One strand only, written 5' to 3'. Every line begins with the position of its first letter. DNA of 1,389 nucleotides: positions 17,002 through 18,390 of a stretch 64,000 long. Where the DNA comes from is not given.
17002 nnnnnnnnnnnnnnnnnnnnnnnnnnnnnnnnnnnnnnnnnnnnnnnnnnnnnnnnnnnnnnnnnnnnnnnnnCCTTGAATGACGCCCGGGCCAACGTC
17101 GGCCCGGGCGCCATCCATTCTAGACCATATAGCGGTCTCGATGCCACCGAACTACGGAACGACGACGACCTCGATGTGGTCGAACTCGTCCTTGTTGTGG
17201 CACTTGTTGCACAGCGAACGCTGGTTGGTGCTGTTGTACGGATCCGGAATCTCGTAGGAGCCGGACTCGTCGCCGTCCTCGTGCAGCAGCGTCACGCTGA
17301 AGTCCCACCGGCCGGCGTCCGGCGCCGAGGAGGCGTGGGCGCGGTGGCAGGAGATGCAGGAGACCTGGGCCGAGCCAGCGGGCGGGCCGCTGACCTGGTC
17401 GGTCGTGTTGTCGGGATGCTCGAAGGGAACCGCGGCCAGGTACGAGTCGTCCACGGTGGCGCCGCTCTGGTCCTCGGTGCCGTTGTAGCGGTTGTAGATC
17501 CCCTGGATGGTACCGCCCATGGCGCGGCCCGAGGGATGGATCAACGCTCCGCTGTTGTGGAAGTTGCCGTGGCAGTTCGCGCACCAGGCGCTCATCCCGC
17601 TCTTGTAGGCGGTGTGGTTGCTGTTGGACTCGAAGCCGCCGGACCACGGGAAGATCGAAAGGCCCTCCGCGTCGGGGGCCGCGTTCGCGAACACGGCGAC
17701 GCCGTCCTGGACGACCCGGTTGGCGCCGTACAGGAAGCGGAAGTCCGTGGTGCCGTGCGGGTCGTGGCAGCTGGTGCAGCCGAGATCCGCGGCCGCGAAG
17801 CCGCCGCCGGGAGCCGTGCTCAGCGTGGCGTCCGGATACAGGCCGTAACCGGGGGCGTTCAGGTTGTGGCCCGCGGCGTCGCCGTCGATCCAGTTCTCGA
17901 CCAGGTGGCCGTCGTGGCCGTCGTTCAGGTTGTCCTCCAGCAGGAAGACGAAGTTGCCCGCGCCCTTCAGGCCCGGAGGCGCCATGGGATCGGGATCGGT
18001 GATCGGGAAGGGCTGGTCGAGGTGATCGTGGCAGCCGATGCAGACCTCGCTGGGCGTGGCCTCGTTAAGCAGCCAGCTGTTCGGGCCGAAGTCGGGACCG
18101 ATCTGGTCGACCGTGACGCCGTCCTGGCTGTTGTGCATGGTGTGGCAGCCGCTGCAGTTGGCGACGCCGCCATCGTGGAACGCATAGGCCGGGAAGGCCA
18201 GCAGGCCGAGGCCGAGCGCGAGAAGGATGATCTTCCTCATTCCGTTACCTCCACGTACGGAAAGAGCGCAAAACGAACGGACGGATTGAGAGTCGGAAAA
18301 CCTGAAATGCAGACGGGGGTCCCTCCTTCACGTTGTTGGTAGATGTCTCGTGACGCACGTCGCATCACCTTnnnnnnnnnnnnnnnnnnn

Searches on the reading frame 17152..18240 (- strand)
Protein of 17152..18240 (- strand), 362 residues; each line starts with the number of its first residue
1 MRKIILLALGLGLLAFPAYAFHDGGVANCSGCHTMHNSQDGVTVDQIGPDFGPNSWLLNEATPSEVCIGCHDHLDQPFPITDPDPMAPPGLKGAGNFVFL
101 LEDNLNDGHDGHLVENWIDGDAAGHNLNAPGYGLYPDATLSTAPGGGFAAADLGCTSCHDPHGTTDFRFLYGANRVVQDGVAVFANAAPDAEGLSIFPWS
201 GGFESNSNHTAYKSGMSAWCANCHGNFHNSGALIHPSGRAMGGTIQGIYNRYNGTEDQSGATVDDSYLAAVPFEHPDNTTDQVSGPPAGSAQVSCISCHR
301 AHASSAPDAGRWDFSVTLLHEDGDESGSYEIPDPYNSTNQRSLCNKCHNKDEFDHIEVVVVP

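Call 4: search_protein_families(library=pfam, proteins=[window:17152-18240:-], max_evalue=0.01)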
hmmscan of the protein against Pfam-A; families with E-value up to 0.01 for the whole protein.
window:17152-18240:- (362 aa): 6 families
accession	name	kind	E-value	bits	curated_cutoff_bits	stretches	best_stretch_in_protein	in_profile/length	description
PF09699.15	Paired_CXXCH_1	-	8.2e-13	48.3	20.6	1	154-167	8-21/41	Doubled CXXCH motif (Paired_CXXCH_1)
PF22113.1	Mtrc-MtrF_II-IV_dom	-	3.5e-06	27.1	30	0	27-72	121-164/176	Outer membrane cytochrome MtrC/MtrF-like, domains II/IV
PF14522.11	Cytochrome_C7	-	4.8e-06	26.7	24.8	0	26-73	13-50/67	Cytochrome c7 and related cytochrome c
PF22678.1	Cytochrom_c_NrfB-like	-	5.4e-06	27.2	27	0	28-42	60-74/89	Cytochrome c-type protein NrfB-like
PF14537.11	Cytochrom_c3_2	-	0.0019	19.1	25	0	151-164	56-69/79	Cytochrome c3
PF03264.19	Cytochrom_NNT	-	0.0034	17.6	24.1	0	206-225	54-73/174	NapC/NirT cytochrome c family, N-terminal region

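Call 5: search_protein_families(library=ncbifam, proteins=[window:17152-18240:-], max_evalue=0.01)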
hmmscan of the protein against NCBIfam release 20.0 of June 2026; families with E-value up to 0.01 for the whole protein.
window:17152-18240:- (362 aa): 6 families
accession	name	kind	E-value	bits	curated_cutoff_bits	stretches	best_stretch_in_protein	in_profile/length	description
TIGR01905.1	paired_CXXCH_1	subfamily_domain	3.6e-11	42.8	25.2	1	153-166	7-20/41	doubled CXXCH domain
TIGR03508.1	decahem_SO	subfamily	1.5e-05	24.6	192.2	0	26-78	143-181/258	DmsE family decaheme c-type cytochrome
NF041028.1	decahem_GSU2203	exception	3.6e-05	23.1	325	0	155-231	225-302/317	GSU2203 family decaheme c-type cytochrome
NF045713.1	CxxCH_16_HmcA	equivalog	0.00014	20.6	400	0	208-350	67-183/541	sulfate respiration complex hexadecaheme cytochrome HmcA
NF041895.1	choice_anch_V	domain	0.00093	19.3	42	0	25-49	23-46/150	choice-of-anchor V domain-containing protein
TIGR03153.1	cytochr_NrfH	equivalog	0.0031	17.6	134.2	0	13-40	15-42/138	cytochrome c nitrite reductase small subunit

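Call 62: search_solved_structures(query=window:17152-18240:-, max_evalue=1)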
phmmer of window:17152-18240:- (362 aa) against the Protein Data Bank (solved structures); distinct sequences matched with E-value up to 1: 3.
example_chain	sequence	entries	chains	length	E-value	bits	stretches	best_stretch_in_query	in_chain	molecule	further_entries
6ef8_A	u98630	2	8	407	1.5e-39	139.3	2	21-172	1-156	C-type cytochrome OmcS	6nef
3fgb_A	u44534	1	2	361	0.22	13.7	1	149-185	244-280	uncharacterized protein Q89ZH8_BACTN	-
4qrj_A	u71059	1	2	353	0.26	13.4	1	155-187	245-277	putative 6-phosphogluconolactonase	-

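Call 65: search_solved_structures(query=window:17152-18240:-, max_evalue=0.001, show_alignments=1)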
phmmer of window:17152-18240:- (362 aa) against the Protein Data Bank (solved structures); distinct sequences matched with E-value up to 0.001: 1.
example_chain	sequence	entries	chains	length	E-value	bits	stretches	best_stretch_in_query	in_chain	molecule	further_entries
6ef8_A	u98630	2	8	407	1.5e-39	139.3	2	21-172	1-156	C-type cytochrome OmcS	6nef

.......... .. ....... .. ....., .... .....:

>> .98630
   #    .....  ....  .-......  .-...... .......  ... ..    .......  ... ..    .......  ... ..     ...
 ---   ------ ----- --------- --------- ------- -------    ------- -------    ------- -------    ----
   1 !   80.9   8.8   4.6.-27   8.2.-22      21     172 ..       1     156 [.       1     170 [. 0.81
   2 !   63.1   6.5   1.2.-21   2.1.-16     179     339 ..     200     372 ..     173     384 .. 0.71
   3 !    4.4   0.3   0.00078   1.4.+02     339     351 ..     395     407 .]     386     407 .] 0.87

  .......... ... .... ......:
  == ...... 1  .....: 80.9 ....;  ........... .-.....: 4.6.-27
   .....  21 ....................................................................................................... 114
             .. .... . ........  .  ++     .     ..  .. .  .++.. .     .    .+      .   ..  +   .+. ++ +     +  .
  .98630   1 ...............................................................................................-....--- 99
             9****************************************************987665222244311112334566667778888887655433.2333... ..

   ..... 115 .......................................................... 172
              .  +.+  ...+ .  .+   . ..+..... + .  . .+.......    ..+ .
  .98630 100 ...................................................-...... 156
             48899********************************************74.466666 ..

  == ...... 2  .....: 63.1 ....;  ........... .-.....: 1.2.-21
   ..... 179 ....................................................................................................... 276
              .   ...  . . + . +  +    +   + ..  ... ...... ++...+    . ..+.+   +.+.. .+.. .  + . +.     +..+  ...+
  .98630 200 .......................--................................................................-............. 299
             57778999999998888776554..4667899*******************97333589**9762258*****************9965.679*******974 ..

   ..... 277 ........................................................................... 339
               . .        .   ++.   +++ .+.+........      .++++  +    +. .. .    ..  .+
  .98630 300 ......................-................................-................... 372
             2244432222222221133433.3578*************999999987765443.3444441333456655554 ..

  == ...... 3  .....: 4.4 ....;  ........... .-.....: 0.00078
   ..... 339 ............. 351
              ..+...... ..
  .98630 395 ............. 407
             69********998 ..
